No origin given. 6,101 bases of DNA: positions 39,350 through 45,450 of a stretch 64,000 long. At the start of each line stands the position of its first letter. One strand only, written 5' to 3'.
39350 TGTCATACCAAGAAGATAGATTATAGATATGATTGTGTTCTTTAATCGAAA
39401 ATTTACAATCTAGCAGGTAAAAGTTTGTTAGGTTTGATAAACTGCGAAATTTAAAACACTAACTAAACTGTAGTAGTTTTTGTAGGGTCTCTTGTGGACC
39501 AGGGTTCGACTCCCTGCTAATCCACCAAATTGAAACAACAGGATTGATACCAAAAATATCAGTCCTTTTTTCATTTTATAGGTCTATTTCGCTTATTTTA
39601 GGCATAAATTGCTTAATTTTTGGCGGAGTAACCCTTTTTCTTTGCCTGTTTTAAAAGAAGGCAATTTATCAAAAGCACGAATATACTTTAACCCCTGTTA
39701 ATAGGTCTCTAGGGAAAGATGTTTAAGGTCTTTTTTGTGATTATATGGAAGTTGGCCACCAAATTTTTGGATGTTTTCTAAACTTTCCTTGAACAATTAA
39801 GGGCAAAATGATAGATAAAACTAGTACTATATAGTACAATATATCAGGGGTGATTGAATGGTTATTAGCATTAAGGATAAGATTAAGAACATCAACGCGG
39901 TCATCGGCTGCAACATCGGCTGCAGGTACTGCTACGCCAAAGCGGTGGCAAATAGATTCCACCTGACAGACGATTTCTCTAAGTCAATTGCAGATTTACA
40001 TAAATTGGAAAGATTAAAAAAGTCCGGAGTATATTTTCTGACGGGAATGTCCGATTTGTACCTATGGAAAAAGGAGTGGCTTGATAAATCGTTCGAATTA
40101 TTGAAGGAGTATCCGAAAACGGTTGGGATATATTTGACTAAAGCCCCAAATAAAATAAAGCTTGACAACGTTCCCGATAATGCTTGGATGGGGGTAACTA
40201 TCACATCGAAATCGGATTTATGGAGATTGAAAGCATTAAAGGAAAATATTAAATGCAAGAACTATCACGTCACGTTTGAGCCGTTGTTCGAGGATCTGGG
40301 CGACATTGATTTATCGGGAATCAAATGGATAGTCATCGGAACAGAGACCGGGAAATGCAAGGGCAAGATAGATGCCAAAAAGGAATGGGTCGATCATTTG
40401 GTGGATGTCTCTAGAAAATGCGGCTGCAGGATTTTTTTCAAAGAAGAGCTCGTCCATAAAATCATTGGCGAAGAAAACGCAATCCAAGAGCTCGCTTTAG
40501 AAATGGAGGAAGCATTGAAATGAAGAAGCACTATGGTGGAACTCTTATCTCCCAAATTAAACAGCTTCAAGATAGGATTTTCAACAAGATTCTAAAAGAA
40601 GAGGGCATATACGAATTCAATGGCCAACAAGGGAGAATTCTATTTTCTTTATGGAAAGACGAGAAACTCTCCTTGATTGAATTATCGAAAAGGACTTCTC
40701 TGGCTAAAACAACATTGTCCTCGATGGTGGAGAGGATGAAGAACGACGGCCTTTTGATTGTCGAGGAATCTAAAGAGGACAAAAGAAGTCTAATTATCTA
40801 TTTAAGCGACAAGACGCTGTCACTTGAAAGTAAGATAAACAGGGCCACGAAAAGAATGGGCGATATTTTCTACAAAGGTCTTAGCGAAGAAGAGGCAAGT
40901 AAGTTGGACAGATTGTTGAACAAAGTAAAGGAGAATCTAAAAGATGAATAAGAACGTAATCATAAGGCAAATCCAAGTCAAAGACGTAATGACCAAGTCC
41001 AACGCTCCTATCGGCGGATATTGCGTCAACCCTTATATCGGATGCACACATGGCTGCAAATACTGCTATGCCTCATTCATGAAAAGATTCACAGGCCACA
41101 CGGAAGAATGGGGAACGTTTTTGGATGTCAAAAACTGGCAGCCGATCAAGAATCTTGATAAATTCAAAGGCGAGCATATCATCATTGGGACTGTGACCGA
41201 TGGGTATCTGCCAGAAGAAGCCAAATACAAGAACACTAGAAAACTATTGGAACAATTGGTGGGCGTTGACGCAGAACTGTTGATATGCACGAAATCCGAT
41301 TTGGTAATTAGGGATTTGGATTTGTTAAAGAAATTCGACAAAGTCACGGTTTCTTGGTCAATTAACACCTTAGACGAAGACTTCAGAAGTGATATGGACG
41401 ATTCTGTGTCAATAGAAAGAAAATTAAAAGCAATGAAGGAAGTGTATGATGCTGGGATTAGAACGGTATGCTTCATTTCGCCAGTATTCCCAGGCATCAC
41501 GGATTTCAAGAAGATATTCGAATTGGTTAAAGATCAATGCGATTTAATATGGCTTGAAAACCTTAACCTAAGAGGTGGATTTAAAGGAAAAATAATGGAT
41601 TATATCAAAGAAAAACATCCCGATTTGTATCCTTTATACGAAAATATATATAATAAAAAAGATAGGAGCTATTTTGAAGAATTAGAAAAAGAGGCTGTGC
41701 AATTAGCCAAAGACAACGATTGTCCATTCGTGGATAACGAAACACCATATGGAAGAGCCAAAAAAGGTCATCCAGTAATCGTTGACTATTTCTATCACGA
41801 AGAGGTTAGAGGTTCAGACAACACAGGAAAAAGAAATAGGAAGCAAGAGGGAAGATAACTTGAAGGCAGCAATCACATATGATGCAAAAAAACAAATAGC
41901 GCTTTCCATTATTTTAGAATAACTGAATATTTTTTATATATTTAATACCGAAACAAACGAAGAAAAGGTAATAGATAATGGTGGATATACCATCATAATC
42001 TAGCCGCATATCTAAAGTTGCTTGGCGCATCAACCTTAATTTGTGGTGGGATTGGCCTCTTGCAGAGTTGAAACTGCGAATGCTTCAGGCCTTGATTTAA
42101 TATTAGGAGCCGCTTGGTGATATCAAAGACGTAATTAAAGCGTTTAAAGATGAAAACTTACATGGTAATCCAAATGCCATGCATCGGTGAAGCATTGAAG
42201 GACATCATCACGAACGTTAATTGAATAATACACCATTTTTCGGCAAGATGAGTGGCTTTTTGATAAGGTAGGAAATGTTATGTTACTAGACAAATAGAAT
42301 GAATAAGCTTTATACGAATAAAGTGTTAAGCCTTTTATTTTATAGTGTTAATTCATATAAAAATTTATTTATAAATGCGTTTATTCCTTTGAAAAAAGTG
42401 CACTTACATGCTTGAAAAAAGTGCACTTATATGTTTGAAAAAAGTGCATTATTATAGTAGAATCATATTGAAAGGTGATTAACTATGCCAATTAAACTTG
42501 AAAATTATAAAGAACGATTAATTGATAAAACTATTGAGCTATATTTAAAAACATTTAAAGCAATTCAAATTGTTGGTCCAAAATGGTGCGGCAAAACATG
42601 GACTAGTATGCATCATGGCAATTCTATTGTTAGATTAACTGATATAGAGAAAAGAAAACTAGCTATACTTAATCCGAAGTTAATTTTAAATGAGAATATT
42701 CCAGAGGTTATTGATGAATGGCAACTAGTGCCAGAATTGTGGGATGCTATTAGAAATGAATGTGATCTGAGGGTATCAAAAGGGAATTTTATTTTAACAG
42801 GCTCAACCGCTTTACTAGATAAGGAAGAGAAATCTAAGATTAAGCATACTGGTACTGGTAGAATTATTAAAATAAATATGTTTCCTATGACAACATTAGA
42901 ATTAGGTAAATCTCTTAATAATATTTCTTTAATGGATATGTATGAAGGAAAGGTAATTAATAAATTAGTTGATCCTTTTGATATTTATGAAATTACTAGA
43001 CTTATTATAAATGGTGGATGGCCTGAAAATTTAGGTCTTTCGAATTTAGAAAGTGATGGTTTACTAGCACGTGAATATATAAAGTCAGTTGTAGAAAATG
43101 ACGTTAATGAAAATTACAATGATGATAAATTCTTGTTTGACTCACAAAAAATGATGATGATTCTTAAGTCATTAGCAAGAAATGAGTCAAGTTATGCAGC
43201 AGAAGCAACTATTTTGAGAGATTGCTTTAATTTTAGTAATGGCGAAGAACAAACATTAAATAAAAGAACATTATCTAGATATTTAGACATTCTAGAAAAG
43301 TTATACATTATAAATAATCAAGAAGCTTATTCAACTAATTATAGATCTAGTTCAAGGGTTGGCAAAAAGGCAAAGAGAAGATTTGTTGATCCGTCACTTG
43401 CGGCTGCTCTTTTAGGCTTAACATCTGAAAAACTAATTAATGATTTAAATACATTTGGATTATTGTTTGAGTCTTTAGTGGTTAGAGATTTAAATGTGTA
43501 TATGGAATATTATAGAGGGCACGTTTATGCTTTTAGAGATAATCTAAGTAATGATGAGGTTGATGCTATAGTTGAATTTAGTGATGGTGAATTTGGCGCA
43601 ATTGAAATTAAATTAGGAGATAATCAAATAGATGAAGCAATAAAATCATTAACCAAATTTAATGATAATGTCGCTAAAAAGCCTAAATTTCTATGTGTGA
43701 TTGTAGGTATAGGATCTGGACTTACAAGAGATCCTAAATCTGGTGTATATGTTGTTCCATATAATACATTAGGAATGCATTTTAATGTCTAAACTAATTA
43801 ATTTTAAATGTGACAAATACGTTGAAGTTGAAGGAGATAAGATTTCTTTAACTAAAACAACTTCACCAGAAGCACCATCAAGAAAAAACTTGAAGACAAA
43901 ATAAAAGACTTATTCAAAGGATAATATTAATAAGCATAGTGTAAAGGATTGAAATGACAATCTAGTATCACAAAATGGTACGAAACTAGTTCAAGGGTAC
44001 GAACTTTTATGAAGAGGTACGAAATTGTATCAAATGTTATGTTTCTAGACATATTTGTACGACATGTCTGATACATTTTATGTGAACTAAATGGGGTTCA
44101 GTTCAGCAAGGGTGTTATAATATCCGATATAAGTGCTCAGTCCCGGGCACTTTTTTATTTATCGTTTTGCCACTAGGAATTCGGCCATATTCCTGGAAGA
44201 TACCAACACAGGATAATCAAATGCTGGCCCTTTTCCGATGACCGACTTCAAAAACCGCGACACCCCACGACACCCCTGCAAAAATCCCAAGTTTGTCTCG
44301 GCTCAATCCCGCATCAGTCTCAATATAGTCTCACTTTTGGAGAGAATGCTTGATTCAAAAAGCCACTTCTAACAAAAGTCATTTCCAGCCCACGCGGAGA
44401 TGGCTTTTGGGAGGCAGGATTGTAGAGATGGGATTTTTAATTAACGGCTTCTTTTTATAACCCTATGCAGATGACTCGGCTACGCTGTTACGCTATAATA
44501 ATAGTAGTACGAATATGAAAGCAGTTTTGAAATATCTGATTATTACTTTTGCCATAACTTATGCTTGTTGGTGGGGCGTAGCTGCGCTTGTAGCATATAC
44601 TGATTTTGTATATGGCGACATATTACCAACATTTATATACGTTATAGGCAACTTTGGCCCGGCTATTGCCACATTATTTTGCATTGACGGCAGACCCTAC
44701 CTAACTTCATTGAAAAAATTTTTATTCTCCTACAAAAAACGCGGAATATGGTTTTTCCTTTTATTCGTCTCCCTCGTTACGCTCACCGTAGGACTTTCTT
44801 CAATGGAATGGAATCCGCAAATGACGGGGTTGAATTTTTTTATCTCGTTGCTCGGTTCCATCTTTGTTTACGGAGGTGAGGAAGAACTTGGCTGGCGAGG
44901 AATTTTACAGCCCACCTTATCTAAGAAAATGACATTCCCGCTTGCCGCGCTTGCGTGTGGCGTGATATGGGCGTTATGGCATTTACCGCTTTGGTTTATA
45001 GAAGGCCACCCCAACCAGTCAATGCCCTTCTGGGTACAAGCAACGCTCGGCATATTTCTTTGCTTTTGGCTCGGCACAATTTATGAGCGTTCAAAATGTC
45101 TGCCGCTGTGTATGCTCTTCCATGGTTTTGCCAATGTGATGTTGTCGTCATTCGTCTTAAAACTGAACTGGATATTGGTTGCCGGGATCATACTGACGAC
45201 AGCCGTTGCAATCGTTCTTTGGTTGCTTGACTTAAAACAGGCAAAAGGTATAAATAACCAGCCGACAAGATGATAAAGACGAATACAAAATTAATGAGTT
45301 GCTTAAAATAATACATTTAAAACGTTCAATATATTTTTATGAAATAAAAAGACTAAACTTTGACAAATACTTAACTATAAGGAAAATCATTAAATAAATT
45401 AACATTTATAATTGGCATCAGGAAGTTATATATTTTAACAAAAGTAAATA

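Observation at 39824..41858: Horizontally acquired three-gene operon: Gp37/Gp68-like radical-SAM protein, MarR, SPL-like radical-SAM protein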

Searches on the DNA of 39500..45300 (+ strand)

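Call 104: search_rna_families(source=window, start=39500, end=45300, threshold=evalue, max_evalue=1)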
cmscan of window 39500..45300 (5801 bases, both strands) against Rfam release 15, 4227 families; matches with E-value up to 1: 2.
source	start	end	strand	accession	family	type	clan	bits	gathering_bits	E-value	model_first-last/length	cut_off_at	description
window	43114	43182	+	RF01587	snoR10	Gene; snRNA; snoRNA; CD-box;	-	28.1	65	0.9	1-71/71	no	small nucleolar RNA snoR10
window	39500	39527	+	RF00023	tmRNA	Gene;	CL00001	19.3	47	7.7e-05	346-374/374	5'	transfer-messenger RNA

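Call 105: search_dna_similar(query=window:39528-44054:+, collection=plasmids, mode=distant, max_rows=10)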
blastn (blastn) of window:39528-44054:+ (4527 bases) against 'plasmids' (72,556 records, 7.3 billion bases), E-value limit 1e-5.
Records with a match: 29; places in all: 29; records where one place covers at least 80% of the query: 0.
Best place of each record, by identity: 60-80% 29.
By first word of the organism name: Bacteroides 15; Parabacteroides 7; Phocaeicola 2; Clostridium 2; Selenomonas 1; [Eubacterium] 1; Lachnospira 1.
By predicted mobility (MOB-suite, as given by PLSDB): non-mobilizable 28; mobilizable 1.
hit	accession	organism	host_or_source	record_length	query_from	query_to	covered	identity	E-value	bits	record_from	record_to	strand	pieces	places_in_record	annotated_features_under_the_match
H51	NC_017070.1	Selenomonas ruminantium subsp. lactilytica TAM6421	-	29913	1459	2310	19%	67.7%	1e-70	278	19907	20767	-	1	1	radical SAM mobile pair protein B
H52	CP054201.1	Bacteroides uniformis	Homo sapiens,whole organism,feces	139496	718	2134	18%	68.3%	7e-42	269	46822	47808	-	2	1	record has no annotation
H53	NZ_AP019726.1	Bacteroides uniformis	Homo sapiens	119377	718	2133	18%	68.3%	2e-41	267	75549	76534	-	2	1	radical SAM mobile pair protein B | radical SAM mobile pair protein A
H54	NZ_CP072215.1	Bacteroides xylanisolvens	Homo sapiens,cultured bacterial ...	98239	718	2133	18%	68.3%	2e-41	267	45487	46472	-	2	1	radical SAM mobile pair protein B | radical SAM mobile pair protein A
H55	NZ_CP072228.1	Bacteroides eggerthii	Homo sapiens,cultured bacterial ...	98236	718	2133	18%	68.3%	2e-41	267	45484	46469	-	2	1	radical SAM mobile pair protein B | radical SAM mobile pair protein A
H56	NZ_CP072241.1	Bacteroides uniformis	Homo sapiens,cultured bacterial ...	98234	718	2133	18%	68.3%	2e-41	267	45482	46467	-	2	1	radical SAM mobile pair protein B | radical SAM mobile pair protein A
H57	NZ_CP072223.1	Bacteroides uniformis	Homo sapiens,cultured bacterial ...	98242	718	2133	18%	68.3%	2e-41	267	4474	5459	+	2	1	radical SAM mobile pair protein B | radical SAM mobile pair protein A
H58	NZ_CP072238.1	Bacteroides uniformis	Homo sapiens,cultured bacterial ...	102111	718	2133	18%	68.3%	2e-41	267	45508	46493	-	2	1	radical SAM mobile pair protein B | radical SAM mobile pair protein A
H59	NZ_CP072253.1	Bacteroides cellulosilyticus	Homo sapiens,cultured bacterial ...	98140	718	2133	18%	68.3%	2e-41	267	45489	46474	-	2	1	radical SAM mobile pair protein B | radical SAM mobile pair protein A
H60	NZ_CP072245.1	Bacteroides ovatus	Homo sapiens,cultured bacterial ...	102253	718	2133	18%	68.3%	2e-41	267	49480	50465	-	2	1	radical SAM mobile pair protein B | radical SAM mobile pair protein A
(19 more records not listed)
